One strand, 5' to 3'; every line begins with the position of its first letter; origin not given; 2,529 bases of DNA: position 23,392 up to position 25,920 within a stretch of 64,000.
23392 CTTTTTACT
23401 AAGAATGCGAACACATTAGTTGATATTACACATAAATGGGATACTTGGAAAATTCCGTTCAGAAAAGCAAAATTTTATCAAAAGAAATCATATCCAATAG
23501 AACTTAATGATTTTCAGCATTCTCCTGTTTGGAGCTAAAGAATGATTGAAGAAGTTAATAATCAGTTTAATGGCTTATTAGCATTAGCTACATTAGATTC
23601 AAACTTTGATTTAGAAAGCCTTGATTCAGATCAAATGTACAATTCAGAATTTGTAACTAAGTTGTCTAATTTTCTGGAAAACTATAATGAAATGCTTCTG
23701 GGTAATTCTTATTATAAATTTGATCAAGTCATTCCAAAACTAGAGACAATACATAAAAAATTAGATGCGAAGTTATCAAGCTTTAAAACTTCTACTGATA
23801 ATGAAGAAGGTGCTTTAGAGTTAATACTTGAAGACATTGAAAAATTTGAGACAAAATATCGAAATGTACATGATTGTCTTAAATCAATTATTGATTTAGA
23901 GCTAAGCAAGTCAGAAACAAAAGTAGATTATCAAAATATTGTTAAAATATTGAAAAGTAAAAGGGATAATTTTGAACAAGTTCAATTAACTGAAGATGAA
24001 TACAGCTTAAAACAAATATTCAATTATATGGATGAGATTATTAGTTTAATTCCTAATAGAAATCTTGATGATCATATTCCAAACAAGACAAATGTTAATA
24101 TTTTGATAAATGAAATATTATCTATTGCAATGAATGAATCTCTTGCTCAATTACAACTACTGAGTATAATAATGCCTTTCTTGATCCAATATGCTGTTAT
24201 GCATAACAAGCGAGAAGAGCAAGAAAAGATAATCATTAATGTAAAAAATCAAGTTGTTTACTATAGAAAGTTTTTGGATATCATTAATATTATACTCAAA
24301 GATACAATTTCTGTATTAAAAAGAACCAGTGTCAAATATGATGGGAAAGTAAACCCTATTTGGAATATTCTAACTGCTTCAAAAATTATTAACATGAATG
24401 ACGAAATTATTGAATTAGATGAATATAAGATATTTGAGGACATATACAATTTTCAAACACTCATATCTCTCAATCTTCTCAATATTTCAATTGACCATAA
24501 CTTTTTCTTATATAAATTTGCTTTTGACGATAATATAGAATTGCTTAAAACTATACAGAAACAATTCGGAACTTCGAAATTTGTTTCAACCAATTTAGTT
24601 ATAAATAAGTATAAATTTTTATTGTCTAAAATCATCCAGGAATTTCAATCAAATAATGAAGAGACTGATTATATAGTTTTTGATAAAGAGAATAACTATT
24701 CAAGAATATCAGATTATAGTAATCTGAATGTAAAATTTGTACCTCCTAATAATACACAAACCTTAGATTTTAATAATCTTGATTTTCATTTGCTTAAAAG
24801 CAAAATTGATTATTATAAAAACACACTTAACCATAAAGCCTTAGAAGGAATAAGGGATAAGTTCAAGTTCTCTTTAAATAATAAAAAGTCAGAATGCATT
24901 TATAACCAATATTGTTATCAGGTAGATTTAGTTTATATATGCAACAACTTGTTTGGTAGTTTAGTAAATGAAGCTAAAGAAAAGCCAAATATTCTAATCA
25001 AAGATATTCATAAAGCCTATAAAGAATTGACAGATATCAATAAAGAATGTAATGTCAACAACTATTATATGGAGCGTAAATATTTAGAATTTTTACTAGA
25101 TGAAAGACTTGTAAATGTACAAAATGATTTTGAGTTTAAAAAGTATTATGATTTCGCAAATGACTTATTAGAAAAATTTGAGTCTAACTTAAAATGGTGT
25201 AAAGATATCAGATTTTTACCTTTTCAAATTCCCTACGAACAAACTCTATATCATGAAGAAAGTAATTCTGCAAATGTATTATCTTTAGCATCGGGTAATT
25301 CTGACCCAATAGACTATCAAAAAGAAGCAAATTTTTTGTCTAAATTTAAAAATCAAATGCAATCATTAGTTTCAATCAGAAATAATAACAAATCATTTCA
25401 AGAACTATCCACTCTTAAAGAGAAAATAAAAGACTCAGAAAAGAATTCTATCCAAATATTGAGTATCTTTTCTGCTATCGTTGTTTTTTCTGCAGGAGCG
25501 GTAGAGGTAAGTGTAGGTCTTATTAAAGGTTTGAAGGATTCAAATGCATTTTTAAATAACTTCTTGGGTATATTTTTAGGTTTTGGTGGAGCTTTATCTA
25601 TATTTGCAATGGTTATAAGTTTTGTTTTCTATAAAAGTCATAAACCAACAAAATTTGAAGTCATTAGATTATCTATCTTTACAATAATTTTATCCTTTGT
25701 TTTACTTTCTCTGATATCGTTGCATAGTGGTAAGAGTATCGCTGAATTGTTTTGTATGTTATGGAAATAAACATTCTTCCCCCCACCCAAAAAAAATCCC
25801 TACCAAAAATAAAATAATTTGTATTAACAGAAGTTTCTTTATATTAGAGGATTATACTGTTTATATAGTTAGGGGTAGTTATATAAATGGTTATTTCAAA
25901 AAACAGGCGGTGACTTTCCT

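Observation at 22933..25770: AT-rich two-gene ORFan cassette: 201-aa protein + 742-aa helical protein with C-terminal triple-TM module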

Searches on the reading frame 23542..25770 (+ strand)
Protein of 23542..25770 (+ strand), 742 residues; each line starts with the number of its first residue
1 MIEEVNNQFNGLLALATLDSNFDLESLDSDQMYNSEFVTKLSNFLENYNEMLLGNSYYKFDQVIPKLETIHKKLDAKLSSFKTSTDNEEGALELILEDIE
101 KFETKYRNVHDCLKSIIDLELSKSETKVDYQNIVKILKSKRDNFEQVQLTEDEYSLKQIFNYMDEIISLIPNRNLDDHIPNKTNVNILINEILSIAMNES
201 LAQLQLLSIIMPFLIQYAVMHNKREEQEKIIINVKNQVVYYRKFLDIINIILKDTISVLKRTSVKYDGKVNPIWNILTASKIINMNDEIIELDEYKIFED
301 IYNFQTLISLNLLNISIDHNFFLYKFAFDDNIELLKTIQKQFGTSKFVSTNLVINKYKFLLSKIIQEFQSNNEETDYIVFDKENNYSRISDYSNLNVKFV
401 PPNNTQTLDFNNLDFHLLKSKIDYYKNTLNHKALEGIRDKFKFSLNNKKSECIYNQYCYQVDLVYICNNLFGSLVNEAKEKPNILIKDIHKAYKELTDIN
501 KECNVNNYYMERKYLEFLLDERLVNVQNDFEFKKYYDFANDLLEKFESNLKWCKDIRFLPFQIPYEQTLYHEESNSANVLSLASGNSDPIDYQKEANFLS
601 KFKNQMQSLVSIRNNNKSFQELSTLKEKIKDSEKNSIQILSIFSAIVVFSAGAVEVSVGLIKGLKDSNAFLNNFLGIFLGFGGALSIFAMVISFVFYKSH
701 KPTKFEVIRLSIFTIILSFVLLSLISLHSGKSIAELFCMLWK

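Call 5: search_protein_families(library=pfam, proteins=[window:23542-25770:+], max_evalue=1)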
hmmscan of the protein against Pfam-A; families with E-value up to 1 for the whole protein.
window:23542-25770:+ (742 aa): 4 families
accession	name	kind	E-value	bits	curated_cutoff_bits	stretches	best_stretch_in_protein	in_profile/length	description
PF21056.3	ZSWIM1-3_RNaseH-like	-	0.1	13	27.2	1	338-382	63-110/128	Zinc finger SWIM domain-containing protein 1/3, RNaseH-like domain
PF01027.25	Bax1-I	-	0.22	11.7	34.1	1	645-738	13-101/207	Inhibitor of apoptosis-promoting Bax1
PF13456.12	RVT_3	-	0.28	11.6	21.6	0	101-150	40-89/123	Reverse transcriptase-like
PF02650.20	HTH_WhiA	-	0.38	11.6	27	0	572-625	8-63/84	WhiA C-terminal HTH domain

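Call 6: search_protein_families(library=padloc, proteins=[window:23542-25770:+], max_evalue=1)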
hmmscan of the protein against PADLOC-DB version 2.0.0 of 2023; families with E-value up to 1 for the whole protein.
window:23542-25770:+ (742 aa): 0 families

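Call 7: search_protein_families(library=ncbifam, proteins=[window:23542-25770:+], max_evalue=1)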
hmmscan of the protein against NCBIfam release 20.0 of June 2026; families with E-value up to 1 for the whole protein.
window:23542-25770:+ (742 aa): 3 families
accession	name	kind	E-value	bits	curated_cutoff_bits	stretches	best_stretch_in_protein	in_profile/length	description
NF045849.1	ICE_MMCAP2_0565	equivalog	0.014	15.1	40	1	670-723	12-67/80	Mbov_0395 family pilin-like conjugal transfer protein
TIGR04211.1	SH3_and_anchor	equivalog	0.48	10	65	0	62-151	66-155/198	TIGR04211 family SH3 domain-containing protein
NF040499.1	Bdr_N_group1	subfamily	0.59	10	40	1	424-447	27-50/52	Bdr family repetitive protein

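Call 8: search_protein_families(library=phrogs, proteins=[window:23542-25770:+], max_evalue=1)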
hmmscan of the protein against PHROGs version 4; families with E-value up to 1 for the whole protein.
window:23542-25770:+ (742 aa): 1 family
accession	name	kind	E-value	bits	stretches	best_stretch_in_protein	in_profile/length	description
phrog_31546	-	unknown function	0.024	15.5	1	132-170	21-59/61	-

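Call 10: search_solved_structures(query=window:23542-25770:+, max_evalue=10)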
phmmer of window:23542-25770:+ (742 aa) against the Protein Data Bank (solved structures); distinct sequences matched with E-value up to 10: 0.

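Call 11: find_homologous_proteins(query=window:23542-25770:+, max_evalue=0.001)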
Query window:23542-25770:+ (742 aa): 1 proteins with E <= 0.001 among 8000 candidates.
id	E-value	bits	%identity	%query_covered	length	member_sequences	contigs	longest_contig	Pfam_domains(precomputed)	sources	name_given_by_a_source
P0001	0.0e+0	1597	100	100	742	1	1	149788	-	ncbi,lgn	-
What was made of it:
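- The word-seeded search found only the protein itself (call 11).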

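Call 22: find_related_loci(query=A1, collection=genome_contigs, flank=6000)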
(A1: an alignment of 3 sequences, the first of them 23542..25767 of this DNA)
Query A1 (742 aa) in genome_contigs; peptide patterns used: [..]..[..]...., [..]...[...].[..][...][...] (x = any residue, [..] = any of these).
451 stretches matched a pattern; 1 encode a relative of the query (tblastn E <= 1e-3); 1 distinct loci.
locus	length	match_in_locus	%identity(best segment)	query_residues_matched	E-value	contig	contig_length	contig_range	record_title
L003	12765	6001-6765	29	453-700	3e-26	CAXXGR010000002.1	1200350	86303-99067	MAG: Candidatus Kapaibacterium sp. isolate e0203437-6bf0-458e-9b39-a3b2dce24231 genome assembly, contig: contig_2, whole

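Call 25: find_homologous_proteins(query=A1, max_evalue=0.001)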
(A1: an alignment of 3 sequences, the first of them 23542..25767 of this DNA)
Query A1 (3 sequences) (742 aa, profile of the alignment): 1 proteins with E <= 0.001 among 8000 candidates.
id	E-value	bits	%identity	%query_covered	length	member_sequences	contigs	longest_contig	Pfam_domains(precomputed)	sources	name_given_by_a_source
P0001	2.6e-282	957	100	100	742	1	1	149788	-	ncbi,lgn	-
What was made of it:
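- Tried and rejected: Word-seeded protein searches for the large protein, with a single sequence and with a 3-sequence profile, returned only the protein itself (calls 11, 25).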

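Call 28: search_protein_representatives(protein=window:23542-25770:+)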
Query: 742 residues. Proteins with E-value up to 0.001 (for the whole library): 130; up to 1e-10: 28; up to 1e-30: 2. The best 130 are listed.
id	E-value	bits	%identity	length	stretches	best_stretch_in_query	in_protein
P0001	0.0e+00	1597.2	100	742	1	1-742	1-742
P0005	2.8e-31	125.3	31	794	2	78-630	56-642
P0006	7.5e-28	114.0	36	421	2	384-629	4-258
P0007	1.5e-18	83.2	25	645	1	230-723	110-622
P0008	1.3e-16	76.9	31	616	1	406-672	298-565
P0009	3.2e-15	72.2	30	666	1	410-727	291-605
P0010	7.9e-14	67.6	28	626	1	414-730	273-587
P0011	1.2e-13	67.1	26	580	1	414-690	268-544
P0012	1.7e-13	66.5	28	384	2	471-720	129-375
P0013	3.0e-13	65.7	27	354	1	423-730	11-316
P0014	6.2e-13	64.6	26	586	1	421-724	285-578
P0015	6.4e-13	64.6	29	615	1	403-725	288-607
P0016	1.6e-12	63.3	28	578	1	423-723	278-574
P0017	1.7e-12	63.2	28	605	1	420-713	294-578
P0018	2.1e-12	62.9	28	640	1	451-662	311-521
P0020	5.2e-12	61.6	28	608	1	350-719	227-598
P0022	1.2e-11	60.4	28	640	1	448-727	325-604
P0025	3.1e-11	59.1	30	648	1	402-722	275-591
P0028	3.9e-11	58.7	26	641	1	352-722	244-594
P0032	1.1e-10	57.2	28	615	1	241-721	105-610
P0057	4.7e-09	51.8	25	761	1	318-686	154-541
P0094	6.0e-06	41.6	23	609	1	228-662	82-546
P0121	2.1e-04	36.5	24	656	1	236-723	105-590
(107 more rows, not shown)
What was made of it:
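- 24232..25314 (+): Large protein residues about 231-591: the conserved all-alpha cytoplasmic domain of the family. Conserved motifs include DH..F, K..FL..K, Y..N...S, N..P..K, WC, FQ.P and S(G/S)..P..Y. phmmer hits cover query residues about 230/400-730 (call 28).
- Checked: The large protein has 130 relatives at E <= 1e-3 in an exhaustive HMMER search (call 28).
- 130 relatives at E <= 1e-3 and 28 at <= 1e-10 (call 28).
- Tried and rejected: The exhaustive HMMER search was needed (call 28).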

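Call 29: search_protein_families(library=pfam, proteins=[P0008, P0009, P0010, P0011, P0014, P0015, P0020, P0028, P0032, P0057], max_evalue=0.1)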
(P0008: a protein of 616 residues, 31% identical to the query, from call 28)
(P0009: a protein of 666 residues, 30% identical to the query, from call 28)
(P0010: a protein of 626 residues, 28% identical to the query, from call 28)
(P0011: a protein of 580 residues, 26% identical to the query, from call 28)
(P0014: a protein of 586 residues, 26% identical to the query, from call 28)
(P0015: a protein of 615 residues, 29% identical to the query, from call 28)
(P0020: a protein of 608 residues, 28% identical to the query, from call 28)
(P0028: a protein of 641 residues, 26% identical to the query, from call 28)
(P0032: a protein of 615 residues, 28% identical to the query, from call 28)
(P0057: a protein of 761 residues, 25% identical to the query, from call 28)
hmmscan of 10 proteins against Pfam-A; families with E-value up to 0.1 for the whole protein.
P0008 (616 aa): 1 family
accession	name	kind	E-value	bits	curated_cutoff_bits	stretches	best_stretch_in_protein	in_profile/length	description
PF09925.14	DUF2157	-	0.057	13.5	32.4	1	516-606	14-109/146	Predicted membrane protein (DUF2157)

P0009 (666 aa): 2 families
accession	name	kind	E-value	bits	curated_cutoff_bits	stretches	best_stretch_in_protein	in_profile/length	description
PF14126.11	DUF4293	-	0.039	14.6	27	1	506-599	37-132/153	Domain of unknown function (DUF4293)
PF05293.16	ASFV_L11L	-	0.052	14.3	25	0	569-635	13-75/78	African swine fever virus (ASFV) L11L protein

P0010 (626 aa): 4 families
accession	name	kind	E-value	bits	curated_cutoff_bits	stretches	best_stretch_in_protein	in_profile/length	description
PF04932.20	Wzy_C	-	0.0074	16.5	31.7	0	534-585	7-60/149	O-Antigen ligase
PF17524.7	CnrY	-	0.012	16.4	25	1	457-529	3-76/98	Anti-sigma factor CnrY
PF17109.10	Goodbye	-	0.021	15.7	24.8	1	467-563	19-116/120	fungal STAND N-terminal Goodbye domain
PF09548.15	Spore_III_AB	-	0.021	15.3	32.5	0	224-313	63-151/170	Stage III sporulation protein AB (spore_III_AB)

P0011 (580 aa): 1 family
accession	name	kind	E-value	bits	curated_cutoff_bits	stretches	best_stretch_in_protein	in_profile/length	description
PF04420.19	CHD5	-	0.0039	17.5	29.3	1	462-515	69-122/159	CHD5-like protein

P0014 (586 aa): 2 families
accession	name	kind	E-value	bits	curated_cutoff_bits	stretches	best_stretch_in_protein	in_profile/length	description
PF11286.13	DUF3087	-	0.022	14.7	23.4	1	298-367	86-153/165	Protein of unknown function (DUF3087)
PF04504.20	GeBP-like_DBD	-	0.077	14.2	29.5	0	285-323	17-56/94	Glabrous-enhancer-binding protein-like family, DBD domain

P0015 (615 aa): 1 family
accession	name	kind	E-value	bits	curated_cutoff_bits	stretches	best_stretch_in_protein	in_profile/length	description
PF18904.5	DUF5660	-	0.09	13.4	24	0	65-132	2-69/109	Domain of unknown function (DUF5660)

P0020 (608 aa): 1 family
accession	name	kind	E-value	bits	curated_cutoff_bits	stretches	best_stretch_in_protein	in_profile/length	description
PF04080.19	Per1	-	0.0086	16.3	25.3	1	510-603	70-161/257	Per1-like family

P0028 (641 aa): 3 families
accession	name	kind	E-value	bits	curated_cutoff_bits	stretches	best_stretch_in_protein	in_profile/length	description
PF14126.11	DUF4293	-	0.054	14.2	27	0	506-597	47-136/153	Domain of unknown function (DUF4293)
PF06570.16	DUF1129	-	0.065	13.3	29.1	0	507-597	76-163/207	Protein of unknown function (DUF1129)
PF24078.1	Beta-sol_PIC_HAP1_IgA0_2nd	-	0.088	13.1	27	0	5-53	40-88/173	PIC/HAP1/IgA0 second beta-solenoid repeat region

P0032 (615 aa): 2 families
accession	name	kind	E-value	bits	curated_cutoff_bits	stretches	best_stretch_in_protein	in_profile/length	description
PF12491.13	ApoB100_C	-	0.011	16.1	27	0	298-314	29-45/57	Apolipoprotein B100 C terminal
PF13301.11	DUF4079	-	0.012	16.2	31.4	1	509-605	33-126/141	Protein of unknown function (DUF4079)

P0057 (761 aa): 2 families
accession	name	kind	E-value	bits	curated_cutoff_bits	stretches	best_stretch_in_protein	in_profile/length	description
PF14730.11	DUF4468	-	3.7e-07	30.9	22.6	1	624-705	3-89/92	Domain of unknown function (DUF4468) with TBP-like fold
PF06570.16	DUF1129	-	0.069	13.2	29.1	0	478-591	70-182/207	Protein of unknown function (DUF1129)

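Call 31: find_encoding_contigs(protein=P0008, flank=6000, max_places=4)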
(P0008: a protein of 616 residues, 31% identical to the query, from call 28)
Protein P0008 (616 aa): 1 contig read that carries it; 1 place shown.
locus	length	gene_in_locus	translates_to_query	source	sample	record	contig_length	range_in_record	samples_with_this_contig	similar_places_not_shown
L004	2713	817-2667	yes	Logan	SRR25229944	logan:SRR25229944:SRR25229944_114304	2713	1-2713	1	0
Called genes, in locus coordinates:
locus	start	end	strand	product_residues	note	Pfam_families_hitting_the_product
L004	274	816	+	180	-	-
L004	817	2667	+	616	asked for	-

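Call 32: find_encoding_contigs(protein=P0009, flank=6000, max_places=4)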
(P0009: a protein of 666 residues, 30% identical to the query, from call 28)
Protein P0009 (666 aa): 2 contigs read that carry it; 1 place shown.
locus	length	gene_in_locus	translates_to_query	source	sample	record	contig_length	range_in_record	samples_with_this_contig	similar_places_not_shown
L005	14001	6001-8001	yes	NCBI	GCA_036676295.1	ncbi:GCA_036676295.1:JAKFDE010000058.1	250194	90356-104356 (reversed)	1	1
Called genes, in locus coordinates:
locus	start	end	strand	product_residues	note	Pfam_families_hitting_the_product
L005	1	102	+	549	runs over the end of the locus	PF00583:Acetyltransf_1, PF00795:CN_hydrolase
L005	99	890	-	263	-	PF00795:CN_hydrolase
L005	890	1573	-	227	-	-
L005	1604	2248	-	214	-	-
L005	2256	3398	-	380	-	PF00155:Aminotran_1_2, PF01053:Cys_Met_Meta_PP (weak), PF01041:DegT_DnrJ_EryC1 (weak)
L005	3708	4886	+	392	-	PF17293:Arm-DNA-bind_5, PF13102:Phage_int_SAM_5, PF00589:Phage_integrase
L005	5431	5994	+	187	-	-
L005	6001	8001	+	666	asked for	-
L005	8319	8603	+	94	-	-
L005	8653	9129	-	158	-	-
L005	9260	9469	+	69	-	-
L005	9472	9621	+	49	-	-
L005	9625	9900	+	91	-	PF12728:HTH_17 (weak)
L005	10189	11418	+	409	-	PF17293:Arm-DNA-bind_5, PF13102:Phage_int_SAM_5, PF00589:Phage_integrase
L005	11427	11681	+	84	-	-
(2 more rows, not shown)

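Call 35: find_encoding_contigs(protein=P0010, flank=6000, max_places=4)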
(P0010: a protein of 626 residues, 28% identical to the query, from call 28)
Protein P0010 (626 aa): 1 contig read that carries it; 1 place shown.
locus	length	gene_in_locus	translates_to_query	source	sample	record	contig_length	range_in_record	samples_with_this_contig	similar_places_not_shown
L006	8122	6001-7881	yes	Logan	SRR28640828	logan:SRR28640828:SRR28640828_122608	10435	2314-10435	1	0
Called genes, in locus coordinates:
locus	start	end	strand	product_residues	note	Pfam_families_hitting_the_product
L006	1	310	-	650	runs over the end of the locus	PF01807:Zn_ribbon_DnaG, PF08275:DNAG_N, PF01751:Toprim, PF13155:Toprim_2, PF13362:Toprim_3 (faint), PF13662:Toprim_4, PF10410:DnaB_bind (faint), PF28534:DUF8430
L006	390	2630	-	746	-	PF00270:DEAD, PF00271:Helicase_C, PF16124:RecQ_Zn_bind, PF09382:RQC, PF00570:HRDC, PF14493:HTH_40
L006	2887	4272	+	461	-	-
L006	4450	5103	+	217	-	-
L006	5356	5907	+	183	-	PF13274:SocA_Panacea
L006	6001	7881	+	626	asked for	-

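Call 36: find_encoding_contigs(protein=P0015, flank=6000, max_places=4)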
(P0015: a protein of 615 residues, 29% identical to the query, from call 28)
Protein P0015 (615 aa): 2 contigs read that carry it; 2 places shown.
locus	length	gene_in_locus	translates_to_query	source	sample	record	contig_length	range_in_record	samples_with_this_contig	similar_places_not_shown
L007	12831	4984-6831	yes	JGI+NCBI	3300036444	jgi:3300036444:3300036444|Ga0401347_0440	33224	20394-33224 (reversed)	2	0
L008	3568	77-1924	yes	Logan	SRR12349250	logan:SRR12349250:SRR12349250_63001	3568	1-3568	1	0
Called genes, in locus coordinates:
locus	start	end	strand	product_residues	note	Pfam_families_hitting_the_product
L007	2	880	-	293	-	?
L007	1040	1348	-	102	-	-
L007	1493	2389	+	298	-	PF00248:Aldo_ket_red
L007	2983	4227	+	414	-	PF17293:Arm-DNA-bind_5, PF13102:Phage_int_SAM_5, PF00589:Phage_integrase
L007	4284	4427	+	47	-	-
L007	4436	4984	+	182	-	PF13274:SocA_Panacea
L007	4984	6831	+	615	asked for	-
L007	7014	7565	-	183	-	PF14730:DUF4468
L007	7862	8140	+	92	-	-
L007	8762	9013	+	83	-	-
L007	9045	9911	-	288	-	PF01807:Zn_ribbon_DnaG, PF13155:Toprim_2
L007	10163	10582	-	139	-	PF21849:DUF6908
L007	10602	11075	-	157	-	-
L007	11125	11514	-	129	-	PF00436:SSB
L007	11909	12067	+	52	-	-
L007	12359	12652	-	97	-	-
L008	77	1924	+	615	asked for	-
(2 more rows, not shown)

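Call 43: list_cluster_members(proteins=[P0009, P0011, P0014, P0016, P0017, P0018, P0020, P0022, P0025, P0028])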
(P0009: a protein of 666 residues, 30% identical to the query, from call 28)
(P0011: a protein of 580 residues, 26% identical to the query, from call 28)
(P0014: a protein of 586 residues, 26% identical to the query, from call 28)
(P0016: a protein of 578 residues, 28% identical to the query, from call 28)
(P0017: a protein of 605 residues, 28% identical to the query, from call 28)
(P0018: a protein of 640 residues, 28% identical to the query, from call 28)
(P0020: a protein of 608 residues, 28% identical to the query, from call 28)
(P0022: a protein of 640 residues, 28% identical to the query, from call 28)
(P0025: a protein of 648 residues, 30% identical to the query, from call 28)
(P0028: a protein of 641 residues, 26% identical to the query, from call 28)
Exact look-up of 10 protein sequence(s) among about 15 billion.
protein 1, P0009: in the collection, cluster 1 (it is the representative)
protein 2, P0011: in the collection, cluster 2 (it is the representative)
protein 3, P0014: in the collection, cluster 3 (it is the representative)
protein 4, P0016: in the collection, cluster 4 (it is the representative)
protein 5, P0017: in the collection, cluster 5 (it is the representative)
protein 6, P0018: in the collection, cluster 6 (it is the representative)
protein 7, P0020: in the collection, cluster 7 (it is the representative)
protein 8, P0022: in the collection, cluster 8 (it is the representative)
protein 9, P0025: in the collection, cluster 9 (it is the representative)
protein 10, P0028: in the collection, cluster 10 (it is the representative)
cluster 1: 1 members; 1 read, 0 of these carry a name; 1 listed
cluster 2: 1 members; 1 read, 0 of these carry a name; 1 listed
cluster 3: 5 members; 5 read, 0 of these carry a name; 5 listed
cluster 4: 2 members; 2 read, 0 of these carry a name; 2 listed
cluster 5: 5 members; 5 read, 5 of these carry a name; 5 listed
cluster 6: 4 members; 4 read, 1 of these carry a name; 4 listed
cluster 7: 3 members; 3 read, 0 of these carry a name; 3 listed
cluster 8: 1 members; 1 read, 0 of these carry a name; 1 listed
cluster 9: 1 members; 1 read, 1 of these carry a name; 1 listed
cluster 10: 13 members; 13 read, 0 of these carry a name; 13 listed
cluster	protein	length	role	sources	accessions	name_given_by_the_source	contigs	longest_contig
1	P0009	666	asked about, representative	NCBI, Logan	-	-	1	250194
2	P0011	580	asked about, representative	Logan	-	-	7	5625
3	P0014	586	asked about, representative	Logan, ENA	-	-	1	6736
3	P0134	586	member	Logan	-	-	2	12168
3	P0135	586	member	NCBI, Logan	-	-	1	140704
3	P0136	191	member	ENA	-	-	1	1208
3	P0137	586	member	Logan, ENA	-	-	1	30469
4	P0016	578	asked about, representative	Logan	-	-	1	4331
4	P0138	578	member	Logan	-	-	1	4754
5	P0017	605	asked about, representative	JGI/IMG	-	hypothetical protein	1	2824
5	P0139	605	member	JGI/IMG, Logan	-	hypothetical protein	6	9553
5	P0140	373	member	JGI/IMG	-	hypothetical protein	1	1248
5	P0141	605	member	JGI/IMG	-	hypothetical protein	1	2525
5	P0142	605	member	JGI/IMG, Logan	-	hypothetical protein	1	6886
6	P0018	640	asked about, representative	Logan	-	-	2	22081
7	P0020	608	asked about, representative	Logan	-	-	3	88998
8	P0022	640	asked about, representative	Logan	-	-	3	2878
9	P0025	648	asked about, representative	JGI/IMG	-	hypothetical protein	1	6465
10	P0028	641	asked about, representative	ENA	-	-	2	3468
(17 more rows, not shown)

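Call 48: search_dna_similar(query=P0010, collection=plasmids, mode=protein, max_evalue=0.001, max_rows=20)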
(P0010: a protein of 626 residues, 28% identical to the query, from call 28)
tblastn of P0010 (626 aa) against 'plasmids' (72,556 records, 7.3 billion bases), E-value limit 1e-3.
No match.

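Call 49: search_dna_similar(query=P0010, collection=phages, mode=protein, max_evalue=0.01, max_rows=20)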
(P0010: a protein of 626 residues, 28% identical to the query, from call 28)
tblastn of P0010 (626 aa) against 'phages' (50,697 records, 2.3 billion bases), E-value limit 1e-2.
No match.

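Call 56: search_solved_structures(query=A3, max_evalue=10)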
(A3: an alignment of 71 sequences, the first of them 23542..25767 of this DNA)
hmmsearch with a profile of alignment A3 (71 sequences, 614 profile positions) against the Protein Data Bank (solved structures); distinct sequences matched with E-value up to 10: 12.
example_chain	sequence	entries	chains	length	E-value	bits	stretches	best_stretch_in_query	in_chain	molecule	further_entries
7p64_J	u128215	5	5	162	0.034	15.7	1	542-603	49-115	NADH-quinone oxidoreductase subunit J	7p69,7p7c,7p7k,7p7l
7p61_J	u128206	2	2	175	0.17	13.4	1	542-604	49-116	NADH-quinone oxidoreductase subunit J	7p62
3rko_J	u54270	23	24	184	0.23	13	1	542-604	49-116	NADH-QUINONE OXIDOREDUCTASE SUBUNIT J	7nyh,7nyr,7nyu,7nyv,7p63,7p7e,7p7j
1k9x_A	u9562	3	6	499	1.5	10.3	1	122-218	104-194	M32 carboxypeptidase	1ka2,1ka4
8p50_A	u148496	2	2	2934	1.7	10.1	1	30-141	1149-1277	Toxin protein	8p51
8p52_A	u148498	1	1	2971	1.7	10.1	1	30-141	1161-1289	Toxin protein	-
7uea_C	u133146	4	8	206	2.5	9.6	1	552-605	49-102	Cytochrome c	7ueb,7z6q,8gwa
8c2s_J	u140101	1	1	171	6.2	8.3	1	531-600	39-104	NADH-ubiquinone oxidoreductase chain 6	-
6g2j_J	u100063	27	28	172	6.2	8.3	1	531-600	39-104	NADH-ubiquinone oxidoreductase chain 6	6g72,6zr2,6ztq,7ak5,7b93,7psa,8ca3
7ak6_J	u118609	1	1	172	6.3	8.2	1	531-600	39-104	NADH-ubiquinone oxidoreductase chain 6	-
8ibd_J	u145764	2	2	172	6.4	8.2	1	531-600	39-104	NADH-ubiquinone oxidoreductase chain 6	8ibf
9u9h_A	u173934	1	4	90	7.1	8.1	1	545-598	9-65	Virion membrane protein OPG140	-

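Call 59: find_related_loci(query=A4, collection=viral_contigs, flank=5000)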
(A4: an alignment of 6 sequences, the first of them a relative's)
Query A4 (616 aa) in viral_contigs; peptide patterns used: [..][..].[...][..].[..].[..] (x = any residue, [..] = any of these).
33 stretches matched a pattern, but none encodes a relative of the query by tblastn (E <= 1e-3).

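Call 61: find_related_loci(query=A4, collection=metagenome_contigs, flank=5000)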
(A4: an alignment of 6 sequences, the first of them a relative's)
Query A4 (616 aa) in metagenome_contigs; peptide patterns used: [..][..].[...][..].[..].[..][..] (x = any residue, [..] = any of these).
54 stretches matched a pattern; 6 encode a relative of the query (tblastn E <= 1e-3); 6 distinct loci.
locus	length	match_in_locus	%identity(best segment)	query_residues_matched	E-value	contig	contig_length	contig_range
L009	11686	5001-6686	30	47-608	6e-64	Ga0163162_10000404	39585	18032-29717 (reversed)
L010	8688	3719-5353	26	47-594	3e-51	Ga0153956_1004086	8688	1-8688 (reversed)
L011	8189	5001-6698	26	53-616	3e-47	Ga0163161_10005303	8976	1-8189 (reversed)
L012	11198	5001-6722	25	26-608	3e-46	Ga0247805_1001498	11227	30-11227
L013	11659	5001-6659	26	64-603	6e-40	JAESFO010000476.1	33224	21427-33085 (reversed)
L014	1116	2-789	33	344-600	2e-34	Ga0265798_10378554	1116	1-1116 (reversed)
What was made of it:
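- Tried and rejected: The metagenome scan gave 6 loci (call 61).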
